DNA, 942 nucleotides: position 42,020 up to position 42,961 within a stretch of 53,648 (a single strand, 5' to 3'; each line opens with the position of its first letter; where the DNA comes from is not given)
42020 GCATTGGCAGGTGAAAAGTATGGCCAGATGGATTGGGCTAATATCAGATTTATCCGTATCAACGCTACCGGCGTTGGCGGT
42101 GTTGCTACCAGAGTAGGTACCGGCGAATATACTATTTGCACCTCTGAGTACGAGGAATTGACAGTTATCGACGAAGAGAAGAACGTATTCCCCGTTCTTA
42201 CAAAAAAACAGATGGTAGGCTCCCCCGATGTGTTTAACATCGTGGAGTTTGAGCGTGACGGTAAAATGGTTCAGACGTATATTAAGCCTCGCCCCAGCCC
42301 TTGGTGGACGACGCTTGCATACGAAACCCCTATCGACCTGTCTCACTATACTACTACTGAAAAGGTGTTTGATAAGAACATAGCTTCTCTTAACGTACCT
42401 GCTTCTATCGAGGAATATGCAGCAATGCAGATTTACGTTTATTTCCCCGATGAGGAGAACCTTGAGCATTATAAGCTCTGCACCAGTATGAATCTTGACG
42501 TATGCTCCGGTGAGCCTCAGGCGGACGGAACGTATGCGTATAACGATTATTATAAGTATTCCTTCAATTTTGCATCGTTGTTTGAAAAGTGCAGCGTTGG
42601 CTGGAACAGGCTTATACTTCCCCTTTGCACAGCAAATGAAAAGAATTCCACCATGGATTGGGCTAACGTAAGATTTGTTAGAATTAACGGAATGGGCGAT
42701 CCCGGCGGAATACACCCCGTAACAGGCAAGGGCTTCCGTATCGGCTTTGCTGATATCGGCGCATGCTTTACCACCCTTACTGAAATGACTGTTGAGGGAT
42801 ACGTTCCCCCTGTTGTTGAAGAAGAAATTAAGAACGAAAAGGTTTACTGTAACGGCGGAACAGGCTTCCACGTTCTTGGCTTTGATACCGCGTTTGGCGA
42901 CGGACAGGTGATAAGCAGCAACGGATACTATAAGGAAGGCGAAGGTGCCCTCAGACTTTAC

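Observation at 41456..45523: Seven-module, catalytic-domain-free surface protein with a non-LPXTG C-terminal anchor, co-transcribed with a mannoside importer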

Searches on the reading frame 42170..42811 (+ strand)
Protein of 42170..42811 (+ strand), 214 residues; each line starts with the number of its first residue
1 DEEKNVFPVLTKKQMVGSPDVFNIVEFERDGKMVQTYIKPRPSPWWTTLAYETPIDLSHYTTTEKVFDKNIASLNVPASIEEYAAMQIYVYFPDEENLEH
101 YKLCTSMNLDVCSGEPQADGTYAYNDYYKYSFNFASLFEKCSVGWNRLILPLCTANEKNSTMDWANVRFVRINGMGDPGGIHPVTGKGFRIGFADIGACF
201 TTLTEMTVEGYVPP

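Call 69: predict_structure(alignment_id=A4)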
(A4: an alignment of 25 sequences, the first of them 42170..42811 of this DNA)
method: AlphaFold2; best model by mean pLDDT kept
length: 214 residues; sequences in the alignment: 25
mean_pLDDT: 82.6   pTM: 0.81
mean pLDDT of the five models: 82.6, 82.5, 79.8, 78.4, 77.3
residues with pLDDT >= 90: 103; 70-90: 66; 50-70: 29; < 50: 16
segments of 3 or more residues with pLDDT < 50: 1-4, 64-70, 72-75
pLDDT, mean of each block of 10 residues (from residue 1): 54 57 85 88 83 81 49 50 84 94 94 95 95 97 96 92 92 85 86 90 89 77
secondary structure, 60 per line:
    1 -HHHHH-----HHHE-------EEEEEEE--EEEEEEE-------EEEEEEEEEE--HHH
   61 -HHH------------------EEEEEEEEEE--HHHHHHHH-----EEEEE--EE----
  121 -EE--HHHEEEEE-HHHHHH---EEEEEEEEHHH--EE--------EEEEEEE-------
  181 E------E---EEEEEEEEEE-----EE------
elements in order: H2-6 E23-29 E32-38 E46-55 E83-92 H95-102 E108-112 E129-133 H135-140 E144-151 E167-173 E192-201

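Call 71: fold_search(model_id=the predicted structure, library=pdb)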
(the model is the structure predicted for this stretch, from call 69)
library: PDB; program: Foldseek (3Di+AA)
matches with E <= 10: 838; with E <= 0.001: 10
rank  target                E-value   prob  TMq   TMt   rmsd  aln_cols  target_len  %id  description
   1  1wmx_A                4.4e-06  1.00  0.49  0.58   5.4       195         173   10  Crystal Structure of Family 30 Carbohydrate Binding Module (released 2004-08-03)
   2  1wmx_B                3.3e-05  1.00  0.48  0.52   6.8       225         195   10  Crystal Structure of Family 30 Carbohydrate Binding Module (released 2004-08-03)
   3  2c24_B                4.0e-05  1.00  0.45  0.53   6.0       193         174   10  FAMILY 30 CARBOHYDRATE-BINDING MODULE OF CELLULOSOMAL CELLULASE CEL9D- CEL44B OF CLOSTRIDIUM THERMOCELLUM (released 2005-11-22)
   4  1wzx_B                7.5e-05  1.00  0.45  0.54   6.0       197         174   11  Crystal Structure of Family 30 Carbohydrate Binding Module. (released 2005-03-22)
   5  2c24_A                1.0e-04  1.00  0.47  0.56   5.4       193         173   10  FAMILY 30 CARBOHYDRATE-BINDING MODULE OF CELLULOSOMAL CELLULASE CEL9D- CEL44B OF CLOSTRIDIUM THERMOCELLUM (released 2005-11-22)
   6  1wzx_A                1.2e-04  1.00  0.45  0.53   5.4       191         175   10  Crystal Structure of Family 30 Carbohydrate Binding Module. (released 2005-03-22)
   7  1uww_B                2.5e-04  1.00  0.34  0.38   7.8       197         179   12  X-ray crystal structure of a non-crystalline cellulose specific carbohydrate-binding module: CBM28. (released 2004-05-13)
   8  7zkq_A                3.8e-04  1.00  0.45  0.45   6.6       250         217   10  Early Pp module assembly intermediate of complex I (released 2022-11-23)
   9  1uww_A                7.1e-04  0.99  0.34  0.38   7.4       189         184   12  X-ray crystal structure of a non-crystalline cellulose specific carbohydrate-binding module: CBM28. (released 2004-05-13)
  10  3mbw_A                9.5e-04  0.99  0.37  0.29  10.3       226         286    7  Crystal structure of the human ephrin A2 LBD and CRD domains in complex with ephrin A1 (released 2010-06-09)
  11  3hei_A                1.0e-03  1.00  0.40  0.47   7.0       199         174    6  Ligand Recognition by A-Class Eph Receptors: Crystal Structures of the EphA2 Ligand-Binding Domain and the EphA2/ephri (released 2009-06-30)
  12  3czu_A                1.0e-03  1.00  0.37  0.43   7.3       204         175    6  Crystal structure of the human ephrin A2- ephrin A1 complex (released 2008-08-12)
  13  6b9l_A                1.2e-03  0.99  0.36  0.42   7.8       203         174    7  Crystal structure of EphA2 with peptide 135E2 (released 2018-10-17)
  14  6njz_B                1.3e-03  0.99  0.38  0.44   9.7       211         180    6  EphA2 LBD in complex with YSA-GSGSK-bio peptide (released 2019-05-01)
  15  3wso_A                1.5e-03  0.99  0.38  0.33   8.5       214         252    8  Crystal structure of the Skp1-FBG3 complex (released 2015-03-25)
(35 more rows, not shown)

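Call 93: search_solved_structures(query=A4, max_evalue=1)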
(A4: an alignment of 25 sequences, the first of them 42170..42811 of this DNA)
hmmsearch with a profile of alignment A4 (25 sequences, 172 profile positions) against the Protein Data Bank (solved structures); distinct sequences matched with E-value up to 1: 0.
